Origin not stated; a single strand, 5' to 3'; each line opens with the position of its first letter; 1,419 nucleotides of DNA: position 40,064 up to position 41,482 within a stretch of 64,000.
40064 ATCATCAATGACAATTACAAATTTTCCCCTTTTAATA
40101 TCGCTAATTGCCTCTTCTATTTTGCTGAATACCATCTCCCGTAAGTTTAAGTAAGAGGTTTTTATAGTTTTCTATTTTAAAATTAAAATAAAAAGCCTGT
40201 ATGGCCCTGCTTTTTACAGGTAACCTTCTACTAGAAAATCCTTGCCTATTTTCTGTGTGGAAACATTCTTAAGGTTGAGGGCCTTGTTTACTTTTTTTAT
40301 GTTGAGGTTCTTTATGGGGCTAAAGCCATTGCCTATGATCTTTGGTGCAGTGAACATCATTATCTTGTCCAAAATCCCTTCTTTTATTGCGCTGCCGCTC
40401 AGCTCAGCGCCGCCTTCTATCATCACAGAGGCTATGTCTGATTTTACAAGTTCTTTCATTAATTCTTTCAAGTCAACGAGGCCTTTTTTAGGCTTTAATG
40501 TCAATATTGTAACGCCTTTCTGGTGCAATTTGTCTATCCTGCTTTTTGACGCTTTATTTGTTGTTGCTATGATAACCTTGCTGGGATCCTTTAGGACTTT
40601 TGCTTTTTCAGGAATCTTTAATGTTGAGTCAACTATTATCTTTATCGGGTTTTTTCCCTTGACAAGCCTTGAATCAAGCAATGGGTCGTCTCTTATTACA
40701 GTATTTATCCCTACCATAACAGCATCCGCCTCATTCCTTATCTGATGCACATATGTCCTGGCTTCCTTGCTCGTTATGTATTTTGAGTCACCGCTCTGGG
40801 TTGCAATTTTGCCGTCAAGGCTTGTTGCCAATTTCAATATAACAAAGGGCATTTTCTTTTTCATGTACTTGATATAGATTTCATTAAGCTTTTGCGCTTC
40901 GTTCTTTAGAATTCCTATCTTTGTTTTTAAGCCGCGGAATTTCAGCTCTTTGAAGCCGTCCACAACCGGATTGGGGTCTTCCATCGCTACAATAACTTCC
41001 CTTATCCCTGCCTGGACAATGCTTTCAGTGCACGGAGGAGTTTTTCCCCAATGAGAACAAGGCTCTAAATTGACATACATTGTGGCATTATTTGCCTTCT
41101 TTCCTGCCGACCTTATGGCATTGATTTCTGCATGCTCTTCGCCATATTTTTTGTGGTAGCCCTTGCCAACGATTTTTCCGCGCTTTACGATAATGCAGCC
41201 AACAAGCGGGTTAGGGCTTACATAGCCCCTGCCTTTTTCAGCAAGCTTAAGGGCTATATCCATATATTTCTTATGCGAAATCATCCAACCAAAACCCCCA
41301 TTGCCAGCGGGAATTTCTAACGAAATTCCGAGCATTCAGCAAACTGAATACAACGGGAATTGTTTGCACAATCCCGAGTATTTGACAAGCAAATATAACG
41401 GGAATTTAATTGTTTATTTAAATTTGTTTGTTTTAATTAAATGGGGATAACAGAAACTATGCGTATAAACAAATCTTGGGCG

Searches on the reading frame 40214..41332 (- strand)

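Call 73: search_protein_families(library=pfam, proteins=[window:40214-41332:-], max_evalue=0.00001)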
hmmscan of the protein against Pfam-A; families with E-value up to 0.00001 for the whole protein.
window:40214-41332:- (372 aa): 3 families
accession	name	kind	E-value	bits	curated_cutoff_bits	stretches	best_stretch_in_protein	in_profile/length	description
PF01872.23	RibD_C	-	1.9e-54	184.9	24.1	1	162-367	1-196/197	RibD C-terminal domain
PF00383.29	dCMP_cyt_deam_1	-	3.2e-22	78.8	25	1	19-117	3-102/102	Cytidine and deoxycytidylate deaminase zinc-binding region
PF14437.12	MafB19-deam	-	6.3e-17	62.2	27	1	19-138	2-124/142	MafB19-like deaminase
